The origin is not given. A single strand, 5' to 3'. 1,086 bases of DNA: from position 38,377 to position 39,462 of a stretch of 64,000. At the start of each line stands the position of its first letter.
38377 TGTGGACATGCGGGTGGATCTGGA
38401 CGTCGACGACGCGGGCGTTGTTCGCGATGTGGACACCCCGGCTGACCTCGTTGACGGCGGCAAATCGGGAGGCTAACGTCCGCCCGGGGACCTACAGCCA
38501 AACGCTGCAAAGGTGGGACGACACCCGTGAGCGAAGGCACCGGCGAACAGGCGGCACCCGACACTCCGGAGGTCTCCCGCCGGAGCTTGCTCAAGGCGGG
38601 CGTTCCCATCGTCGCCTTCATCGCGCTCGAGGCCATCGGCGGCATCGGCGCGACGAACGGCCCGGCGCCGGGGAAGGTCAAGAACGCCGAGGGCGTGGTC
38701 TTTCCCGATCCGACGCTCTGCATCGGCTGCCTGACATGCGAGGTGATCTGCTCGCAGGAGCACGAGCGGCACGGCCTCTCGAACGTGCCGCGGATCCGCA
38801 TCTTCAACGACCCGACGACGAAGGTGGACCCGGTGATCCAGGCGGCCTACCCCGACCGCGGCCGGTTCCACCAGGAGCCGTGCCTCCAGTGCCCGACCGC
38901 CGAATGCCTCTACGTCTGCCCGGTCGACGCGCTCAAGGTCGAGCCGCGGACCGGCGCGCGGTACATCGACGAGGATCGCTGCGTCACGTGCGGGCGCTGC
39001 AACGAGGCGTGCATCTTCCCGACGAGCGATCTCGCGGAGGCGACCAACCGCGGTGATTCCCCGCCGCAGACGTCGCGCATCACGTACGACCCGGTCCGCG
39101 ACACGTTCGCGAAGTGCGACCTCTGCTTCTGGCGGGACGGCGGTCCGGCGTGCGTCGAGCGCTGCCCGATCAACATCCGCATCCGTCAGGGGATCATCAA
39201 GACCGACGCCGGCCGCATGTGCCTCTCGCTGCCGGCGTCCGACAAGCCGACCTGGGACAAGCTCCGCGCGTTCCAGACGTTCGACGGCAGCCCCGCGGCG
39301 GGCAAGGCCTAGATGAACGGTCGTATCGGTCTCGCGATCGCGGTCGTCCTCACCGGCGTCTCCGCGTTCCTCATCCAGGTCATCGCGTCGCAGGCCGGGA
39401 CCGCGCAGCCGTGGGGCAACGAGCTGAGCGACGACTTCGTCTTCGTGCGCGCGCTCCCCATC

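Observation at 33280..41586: Molybdenum-hydroxylase trio chained to IclR, MocA, a Tat-signal 4x[4Fe-4S] protein, a cytochrome b, a mini membrane protein and a TolB-like propeller: candidate undescribed membrane-linked module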

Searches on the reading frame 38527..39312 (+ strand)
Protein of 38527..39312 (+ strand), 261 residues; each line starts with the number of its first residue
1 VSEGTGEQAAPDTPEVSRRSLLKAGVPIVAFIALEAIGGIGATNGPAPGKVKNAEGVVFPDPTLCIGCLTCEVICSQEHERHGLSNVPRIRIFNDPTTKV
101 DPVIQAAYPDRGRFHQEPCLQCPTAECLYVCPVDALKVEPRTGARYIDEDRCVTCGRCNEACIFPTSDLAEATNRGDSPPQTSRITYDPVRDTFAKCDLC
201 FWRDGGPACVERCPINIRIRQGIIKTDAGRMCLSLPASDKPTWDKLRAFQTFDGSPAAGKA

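Call 4: search_protein_families(library=pfam, proteins=[window:38527-39312:+], max_evalue=0.01)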
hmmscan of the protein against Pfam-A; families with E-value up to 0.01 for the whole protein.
window:38527-39312:+ (261 aa): 11 families
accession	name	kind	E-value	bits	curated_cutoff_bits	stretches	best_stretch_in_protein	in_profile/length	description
PF12838.12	Fer4_7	-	5.4e-08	33.6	27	2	119-162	2-48/52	4Fe-4S dicluster domain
PF13237.11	Fer4_10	-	8.5e-07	29.2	25.5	2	114-162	4-52/53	4Fe-4S dicluster domain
PF13187.11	Fer4_9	-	3.8e-06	27.3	27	1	65-135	2-51/52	4Fe-4S dicluster domain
PF13247.11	Fer4_11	-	2e-05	25.1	26.2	1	114-164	5-56/100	4Fe-4S dicluster domain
PF12797.12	Fer4_2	-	3.1e-05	24.1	24.5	1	145-162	3-20/22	4Fe-4S binding domain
PF00037.32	Fer4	-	4.7e-05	23.5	21.1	2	146-162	2-18/24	4Fe-4S binding domain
PF12837.12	Fer4_6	-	7.8e-05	22.9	25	1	147-163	4-20/24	4Fe-4S binding domain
PF14697.11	Fer4_21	-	0.00012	22.5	35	1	115-162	4-51/59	4Fe-4S dicluster domain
PF25160.1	LdpA_Fe-S-bd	-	0.00077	19.6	27.6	1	122-162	5-38/49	LdpA Fe-S cluster-binding domain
PF13183.11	Fer4_8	-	0.0014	19.6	27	1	150-217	3-68/68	4Fe-4S dicluster domain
PF12798.12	Fer4_3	-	0.0067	17.6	27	0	119-135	1-15/15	4Fe-4S binding domain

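Call 5: search_protein_families(library=ncbifam, proteins=[window:38527-39312:+], max_evalue=0.01)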
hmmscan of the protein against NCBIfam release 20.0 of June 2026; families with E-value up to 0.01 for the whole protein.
window:38527-39312:+ (261 aa): 48 families (the best 25 are shown)
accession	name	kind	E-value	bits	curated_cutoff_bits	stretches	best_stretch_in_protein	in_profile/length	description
NF007382.0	PRK09898.1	equivalog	7.6e-16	58.3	213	1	51-165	54-169/208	ferredoxin-like protein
NF008134.0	PRK10882.1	equivalog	2e-13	50.1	263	1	16-216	2-201/329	hydrogenase 2 operon protein HybA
NF009408.0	PRK12769.1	equivalog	7e-13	47.6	1003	1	60-216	7-140/659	formate-dependent uric acid utilization protein AegA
NF007658.0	PRK10330.1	equivalog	1.8e-12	47.1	260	1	58-217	5-151/181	electron transport protein HydN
TIGR02951.1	DMSO_dmsB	equivalog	9.9e-12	45.2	214.1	1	59-216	5-146/161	DMSO/selenate family reductase complex B subunit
TIGR03149.1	cyt_nit_nrfC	equivalog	1.3e-11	44.2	377.6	1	52-216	35-177/225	cytochrome c nitrite reductase Fe-S protein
NF009451.0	PRK12809.1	equivalog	1.8e-11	43.1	1154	1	63-216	10-132/639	formate-dependent uric acid utilization protein YgfT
NF045766.1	PhenlGlyoxDHPadI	equivalog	2.2e-11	43.2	700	1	60-215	9-130/443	NADH-dependent phenylglyoxylate dehydrogenase subunit beta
NF045797.1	DsrO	equivalog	8.2e-10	38.5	200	1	118-215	102-195/235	sulfate reduction electron transfer complex DsrMKJOP subunit DsrO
NF045715.1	sulf_resp_HmcB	equivalog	1.4e-08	34.3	420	1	51-216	33-191/307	sulfate respiration complex iron-sulfur protein HmcB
TIGR04105.1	FeFe_hydrog_B1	subfamily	2.2e-07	29.9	450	1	117-165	111-157/462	monomeric [FeFe] hydrogenase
NF038355.1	FDH3_beta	equivalog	2.6e-07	30.9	240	1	61-172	8-106/180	formate dehydrogenase FDH3 subunit beta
NF041715.1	arsenate_red_ArrB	equivalog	6.5e-07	29.1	450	1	63-165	10-102/233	arsenate respiratory reductase iron-sulfur subunit ArrB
TIGR01582.1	FDH-beta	equivalog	1.5e-06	27.6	334.7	1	53-217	19-176/283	formate dehydrogenase subunit beta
NF058577.1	FdxA_fam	equivalog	3e-06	27.3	65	1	117-162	7-48/52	4Fe-4S ferredoxin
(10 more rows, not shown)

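Call 9: find_homologous_proteins(query=window:38527-39312:+)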
Query window:38527-39312:+ (261 aa): 585 proteins with E <= 0.001 among 984 candidates; the best 120 are listed.
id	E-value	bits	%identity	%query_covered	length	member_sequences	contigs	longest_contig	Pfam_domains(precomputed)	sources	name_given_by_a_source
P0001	3.6e-178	609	100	100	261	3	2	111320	PF13247.12,PF12838.13,PF13237.12,PF13187.12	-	-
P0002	2.3e-147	508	84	98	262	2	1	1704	PF13247.12,PF12838.13,PF13237.12,PF13187.12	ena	-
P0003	2.5e-146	504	82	100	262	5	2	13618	PF12797.13,PF13247.12,PF00037.33,PF12838.13,PF13237.12,PF13187.12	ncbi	-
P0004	5.3e-143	493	80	100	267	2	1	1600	PF12797.13,PF13247.12,PF00037.33,PF12838.13,PF13237.12,PF13187.12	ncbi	-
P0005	2.4e-141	488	80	99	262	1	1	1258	PF13247.12,PF12838.13,PF13237.12,PF13187.12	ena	-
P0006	7.0e-141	486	81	100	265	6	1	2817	PF13247.12,PF12838.13,PF13237.12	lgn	-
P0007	2.4e-140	485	81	100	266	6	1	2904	PF14697.12,PF12838.13,PF13237.12,PF13187.12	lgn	-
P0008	4.2e-140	484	81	100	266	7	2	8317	PF14697.12,PF12838.13,PF13237.12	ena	-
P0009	1.5e-139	482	79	99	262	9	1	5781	PF13247.12,PF12838.13,PF13237.12,PF13187.12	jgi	jgi:formate hydrogenlyase subunit 2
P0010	1.6e-137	475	79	100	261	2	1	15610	PF12838.13,PF13237.12,PF13187.12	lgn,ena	-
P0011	3.3e-137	474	78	100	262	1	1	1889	PF12838.13,PF13237.12,PF13187.12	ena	-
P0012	2.0e-136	472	78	100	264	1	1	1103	PF13247.12,PF00037.33,PF12838.13,PF13237.12,PF13187.12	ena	-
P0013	3.2e-136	471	80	95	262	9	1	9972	PF12838.13,PF13237.12,PF13187.12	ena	-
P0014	2.9e-135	468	80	95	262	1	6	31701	PF12838.13,PF13237.12,PF13187.12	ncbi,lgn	ncbi:MAG TPA: hypothetical protein VI056_08655 [Candidatus Limnocylindria bacterium]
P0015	4.4e-135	467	77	100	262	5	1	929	PF13247.12,PF00037.33,PF12838.13,PF13237.12,PF13187.12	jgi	jgi:Fe-S-cluster-containing hydrogenase component 2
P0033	6.2e-129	447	75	100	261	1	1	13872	PF14697.12,PF12797.13,PF13247.12,PF00037.33,PF12838.13,PF13237.12,PF13187.12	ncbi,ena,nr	ncbi:MAG TPA: 4Fe-4S dicluster domain-containing protein [Methylomirabilota bacterium]|nr:4Fe-4S dic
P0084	2.3e-120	419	71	99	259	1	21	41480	PF14697.12,PF12797.13,PF12837.13,PF13247.12,PF00037.33,PF12838.13,PF13237.12,PF13187.12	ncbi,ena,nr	ncbi:MAG: 4Fe-4S dicluster domain-containing protein [Chloroflexi bacterium]|nr:MAG: 4Fe-4S dicluste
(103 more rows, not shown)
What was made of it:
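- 38527..39312 (+): Tat-signal (SRRSLLK), probably signal-anchored, 4x[4Fe-4S] ferredoxin-like protein. First gene of unit B. 585 homologues (call 9).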

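Call 10: find_encoding_contigs(protein=P0084, flank=10000, max_places=4)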
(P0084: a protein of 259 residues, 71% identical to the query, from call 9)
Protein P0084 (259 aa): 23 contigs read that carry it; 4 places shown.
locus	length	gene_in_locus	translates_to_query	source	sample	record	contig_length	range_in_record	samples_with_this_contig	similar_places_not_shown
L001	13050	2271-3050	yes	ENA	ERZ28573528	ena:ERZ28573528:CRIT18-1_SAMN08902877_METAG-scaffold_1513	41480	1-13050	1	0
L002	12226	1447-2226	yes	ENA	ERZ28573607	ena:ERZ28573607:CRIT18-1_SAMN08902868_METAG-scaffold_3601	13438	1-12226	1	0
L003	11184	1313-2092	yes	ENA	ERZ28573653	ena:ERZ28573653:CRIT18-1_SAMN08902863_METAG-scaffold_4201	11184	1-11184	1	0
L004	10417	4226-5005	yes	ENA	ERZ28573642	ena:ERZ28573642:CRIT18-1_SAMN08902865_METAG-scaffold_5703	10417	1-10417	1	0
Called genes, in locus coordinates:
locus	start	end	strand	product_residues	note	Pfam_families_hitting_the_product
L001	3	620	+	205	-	?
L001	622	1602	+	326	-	PF00941:FAD_binding_5, PF03450:CO_deh_flav_C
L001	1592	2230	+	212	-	PF01128:IspD, PF12804:NTP_transf_3, PF00535:Glycos_transf_2 (weak)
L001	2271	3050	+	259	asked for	PF12797:Fer4_2 (faint), PF00037:Fer4 (faint), PF12837:Fer4_6 (faint), PF13187:Fer4_9 (faint), PF13237:Fer4_10 (weak), PF13247:Fer4_11 (weak), PF14697:Fer4_21 (weak), PF12838:Fer4_7 (weak)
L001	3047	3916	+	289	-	PF01292:Ni_hydr_CYTB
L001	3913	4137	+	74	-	-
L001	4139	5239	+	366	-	PF26549:Tricorn_N, PF26550:Tricorn_2nd, PF07676:PD40, PF07676:PD40 (weak), PF00930:DPPIV_N (weak), PF25460:Beta-prop_Aladin (weak), PF26549:Tricorn_N, PF07676:PD40, +3 more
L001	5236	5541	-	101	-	-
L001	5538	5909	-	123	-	-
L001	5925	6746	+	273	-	PF00459:Inositol_P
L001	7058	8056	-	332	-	PF00941:FAD_binding_5, PF03450:CO_deh_flav_C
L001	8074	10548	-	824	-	PF01315:Ald_Xan_dh_C, PF02738:MoCoBD_1, PF20256:MoCoBD_2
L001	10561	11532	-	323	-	PF01799:Fer2_2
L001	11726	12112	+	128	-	PF12844:HTH_19 (weak), PF13560:HTH_31, PF01381:HTH_3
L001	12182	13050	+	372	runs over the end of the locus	PF02625:XdhC_CoxI, PF13478:XdhC_C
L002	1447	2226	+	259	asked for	PF12797:Fer4_2 (faint), PF00037:Fer4 (faint), PF12837:Fer4_6 (faint), PF13187:Fer4_9 (faint), PF13237:Fer4_10 (weak), PF13247:Fer4_11 (weak), PF14697:Fer4_21 (weak), PF12838:Fer4_7 (weak)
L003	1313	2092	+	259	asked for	PF12797:Fer4_2 (faint), PF00037:Fer4 (faint), PF12837:Fer4_6 (faint), PF13187:Fer4_9 (faint), PF13237:Fer4_10 (weak), PF13247:Fer4_11 (weak), PF14697:Fer4_21 (weak), PF12838:Fer4_7 (weak)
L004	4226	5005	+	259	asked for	PF12797:Fer4_2 (faint), PF00037:Fer4 (faint), PF12837:Fer4_6 (faint), PF13187:Fer4_9 (faint), PF13237:Fer4_10 (weak), PF13247:Fer4_11 (weak), PF14697:Fer4_21 (weak), PF12838:Fer4_7 (weak)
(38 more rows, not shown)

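Call 11: find_encoding_contigs(protein=P0033, flank=10000, max_places=3)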
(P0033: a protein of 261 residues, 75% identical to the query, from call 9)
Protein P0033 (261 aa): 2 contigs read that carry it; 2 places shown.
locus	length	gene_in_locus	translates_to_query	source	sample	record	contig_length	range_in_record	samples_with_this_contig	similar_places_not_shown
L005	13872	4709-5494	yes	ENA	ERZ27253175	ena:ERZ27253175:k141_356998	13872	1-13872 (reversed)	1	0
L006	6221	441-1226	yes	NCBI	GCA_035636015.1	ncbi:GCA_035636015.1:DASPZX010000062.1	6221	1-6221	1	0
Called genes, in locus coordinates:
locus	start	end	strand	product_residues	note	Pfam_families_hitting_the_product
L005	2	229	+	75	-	?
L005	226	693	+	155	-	PF00111:Fer2, PF13085:Fer2_3 (weak), PF01799:Fer2_2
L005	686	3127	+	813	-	PF01315:Ald_Xan_dh_C, PF02738:MoCoBD_1, PF20256:MoCoBD_2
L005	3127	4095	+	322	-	PF00941:FAD_binding_5, PF03450:CO_deh_flav_C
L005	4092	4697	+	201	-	PF01128:IspD (weak), PF02348:CTP_transf_3 (weak), PF12804:NTP_transf_3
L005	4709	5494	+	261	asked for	PF12838:Fer4_7 (faint), PF13187:Fer4_9 (faint), PF12797:Fer4_2 (faint), PF00037:Fer4 (faint), PF14697:Fer4_21 (faint), PF13237:Fer4_10 (weak), PF13247:Fer4_11 (weak)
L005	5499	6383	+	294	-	-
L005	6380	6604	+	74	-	-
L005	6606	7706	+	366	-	PF25174:Beta-prop_THOC3 (weak), PF26549:Tricorn_N, PF26550:Tricorn_2nd, PF07676:PD40, PF25174:Beta-prop_THOC3 (weak), PF00930:DPPIV_N (weak), PF26549:Tricorn_N, PF07676:PD40 (weak)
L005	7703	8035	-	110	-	-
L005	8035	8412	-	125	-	-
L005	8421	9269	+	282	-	PF00459:Inositol_P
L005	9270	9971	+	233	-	-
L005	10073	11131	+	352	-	PF02417:Chromate_transp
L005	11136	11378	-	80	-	PF00127:Copper-bind, PF13473:Cupredoxin_1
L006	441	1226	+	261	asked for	PF12838:Fer4_7 (faint), PF13187:Fer4_9 (faint), PF12797:Fer4_2 (faint), PF00037:Fer4 (faint), PF14697:Fer4_21 (faint), PF13237:Fer4_10 (weak), PF13247:Fer4_11 (weak)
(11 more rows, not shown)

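Call 25: find_related_loci(query=A3, collection=genome_contigs, flank=10000)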
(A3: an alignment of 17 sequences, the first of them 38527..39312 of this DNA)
Query A3 (261 aa) in genome_contigs; peptide patterns used: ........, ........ (x = any residue, [..] = any of these).
92 stretches matched a pattern; 73 encode a relative of the query (tblastn E <= 1e-3); 72 distinct loci.
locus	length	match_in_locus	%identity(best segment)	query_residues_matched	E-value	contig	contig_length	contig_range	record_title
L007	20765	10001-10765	78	7-261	6e-137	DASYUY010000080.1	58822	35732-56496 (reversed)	MAG TPA_asm: Candidatus Limnocylindria bacterium isolate SMAG_U4607 k141_2663431, whole genome shotgun sequence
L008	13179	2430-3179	81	12-261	8e-137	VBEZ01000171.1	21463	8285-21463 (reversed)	MAG: Chloroflexi bacterium isolate CF_39 14_1009_02_40cm_scaffold_1404, whole genome shotgun sequence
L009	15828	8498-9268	78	3-261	2e-135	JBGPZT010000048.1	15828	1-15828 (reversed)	MAG: Candidatus Limnocylindria bacterium isolate OBJ1_062018_070_19 k141_18683_length_15828_cov_13.0319, whole genome sh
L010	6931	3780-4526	81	14-261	1e-135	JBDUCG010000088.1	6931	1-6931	MAG: Chloroflexota bacterium isolate cluster4_bin.41 NODE_36830_length_6931_cov_14.757708, whole genome shotgun sequence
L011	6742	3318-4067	80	12-261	4e-135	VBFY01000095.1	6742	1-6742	MAG: Chloroflexi bacterium isolate CF_64 14_1009_16_40cm_scaffold_39431, whole genome shotgun sequence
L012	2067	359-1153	74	4-261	2e-141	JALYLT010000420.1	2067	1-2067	MAG: Chloroflexota bacterium isolate AFD bin46 SD1484_NODE_21443_length_2067_cov_2.056701, whole genome shotgun sequence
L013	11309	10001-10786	74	1-261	3e-132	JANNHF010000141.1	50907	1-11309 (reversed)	MAG: Chloroflexota bacterium isolate SOY_6_C_metabat_309 SOY_6_C_k141_88609, whole genome shotgun sequence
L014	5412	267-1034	73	6-261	2e-131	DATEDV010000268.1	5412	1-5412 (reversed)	MAG TPA_asm: Candidatus Limnocylindria bacterium isolate SMAG_U8716 k141_815792, whole genome shotgun sequence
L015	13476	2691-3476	75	1-261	2e-130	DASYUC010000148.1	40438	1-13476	MAG TPA_asm: Candidatus Limnocylindria bacterium isolate SMAG_U4585 k141_264651, whole genome shotgun sequence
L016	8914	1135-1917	74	5-261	4e-129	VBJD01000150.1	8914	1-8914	MAG: Chloroflexi bacterium isolate CF_147 14_0929_05_30cm_scaffold_8441, whole genome shotgun sequence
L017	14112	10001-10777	75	8-261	1e-128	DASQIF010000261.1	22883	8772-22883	MAG TPA_asm: Candidatus Acidiferrales bacterium isolate SMAG_U11852 k141_709663, whole genome shotgun sequence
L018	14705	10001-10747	74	12-260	2e-127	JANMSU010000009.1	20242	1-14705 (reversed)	MAG: Chloroflexota bacterium isolate SOY_29_metabat_353 SOY_29_k141_1982124, whole genome shotgun sequence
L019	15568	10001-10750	75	12-261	2e-127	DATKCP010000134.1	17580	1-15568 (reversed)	MAG TPA_asm: Candidatus Limnocylindria bacterium isolate SMAG_U14449 k141_2692176, whole genome shotgun sequence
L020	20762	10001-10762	73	7-261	8e-127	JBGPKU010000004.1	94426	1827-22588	MAG: Candidatus Limnocylindria bacterium isolate OBJ_0618_7090110_279 k141_6154530_length_94426_cov_31.7648, whole genom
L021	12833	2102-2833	76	15-261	2e-123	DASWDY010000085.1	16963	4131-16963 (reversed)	MAG TPA_asm: Candidatus Limnocylindria bacterium isolate SMAG_U2748 k141_25419, whole genome shotgun sequence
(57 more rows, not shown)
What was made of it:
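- Tried and rejected: I used the FeS alignment instead (call 25).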

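Call 34: search_solved_structures(query=A3, max_evalue=0.001, show_alignments=1)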
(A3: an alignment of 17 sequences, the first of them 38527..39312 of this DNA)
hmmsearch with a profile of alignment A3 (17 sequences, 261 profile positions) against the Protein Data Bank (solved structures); distinct sequences matched with E-value up to 0.001: 23.
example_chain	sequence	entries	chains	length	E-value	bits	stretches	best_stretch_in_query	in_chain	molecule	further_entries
7z0s_B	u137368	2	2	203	2.7e-20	75.9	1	59-216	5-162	Formate hydrogenlyase subunit 2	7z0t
7qv7_A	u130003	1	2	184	1e-19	74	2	119-216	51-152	Hydrogen dependent carbon dioxide reductase subunit HycB3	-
8c0z_C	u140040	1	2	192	1.1e-17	67.3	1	58-215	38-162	Iron-sulfur cluster-binding protein potential subunit of aldehyde oxidoreductase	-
6x6u_B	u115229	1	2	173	1.4e-12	50.6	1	59-165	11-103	Oxidoreductase, Fe-S subunit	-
6x1o_B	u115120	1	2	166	2e-12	50.1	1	61-165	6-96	Oxidoreductase, Fe-S subunit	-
9sw6_H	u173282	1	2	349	6.8e-12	48.4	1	117-170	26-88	Tungsten formylmethanofuran dehydrogenase, subunit F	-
5t5i_F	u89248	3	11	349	1.4e-11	47.3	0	118-170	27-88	Tungsten formylmethanofuran dehydrogenase subunit fwdF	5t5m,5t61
7qv7_B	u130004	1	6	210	4.7e-11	45.6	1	56-216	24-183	Hydrogen dependent carbon dioxide reductase subunit HycB4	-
6cz7_B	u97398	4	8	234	4.4e-08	35.9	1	64-185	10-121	4Fe-4S ferredoxin, iron-sulfur binding domain protein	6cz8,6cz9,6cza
1kqf_B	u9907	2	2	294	1.4e-06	30.9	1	54-176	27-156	FORMATE DEHYDROGENASE, NITRATE-INDUCIBLE, IRON-SULFUR SUBUNIT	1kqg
9sfi_T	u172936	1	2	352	6.8e-06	28.7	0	112-221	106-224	4Fe-4S ferredoxin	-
1bc6_A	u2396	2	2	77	7.3e-06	28.6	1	117-166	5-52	7-FE FERREDOXIN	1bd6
1bqx_A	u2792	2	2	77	1.7e-05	27.4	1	117-166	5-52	PROTEIN (FERREDOXIN) | FERREDOXIN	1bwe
8k9e_B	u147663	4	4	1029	2.8e-05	26.7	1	65-208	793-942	Fe-S-cluster-containing hydrogenase components 1-like protein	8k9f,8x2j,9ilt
9mqx_E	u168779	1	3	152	3e-05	26.6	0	119-166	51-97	Fe-S-cluster-containing hydrogenase subunit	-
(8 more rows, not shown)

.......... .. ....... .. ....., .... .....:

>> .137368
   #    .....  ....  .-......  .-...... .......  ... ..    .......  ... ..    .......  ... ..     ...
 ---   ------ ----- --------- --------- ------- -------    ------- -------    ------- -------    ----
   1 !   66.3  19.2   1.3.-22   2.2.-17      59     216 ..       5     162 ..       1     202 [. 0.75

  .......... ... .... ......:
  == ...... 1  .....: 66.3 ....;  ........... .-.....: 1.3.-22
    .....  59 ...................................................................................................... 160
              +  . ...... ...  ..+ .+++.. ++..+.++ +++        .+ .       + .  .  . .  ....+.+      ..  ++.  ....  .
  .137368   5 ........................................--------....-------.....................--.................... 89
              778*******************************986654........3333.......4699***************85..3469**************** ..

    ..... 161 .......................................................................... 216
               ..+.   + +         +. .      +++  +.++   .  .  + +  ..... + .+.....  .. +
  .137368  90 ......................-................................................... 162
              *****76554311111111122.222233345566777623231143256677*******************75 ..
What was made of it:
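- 38527..39312 (+): Profile matches to HycB, the AOR FeS subunit and FdnH (call 34).
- On FdnH/FdnI-type (CISM beta/gamma) electron-transfer module, for 38527-40224: Profile hits to HycB and FdnH (call 34).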
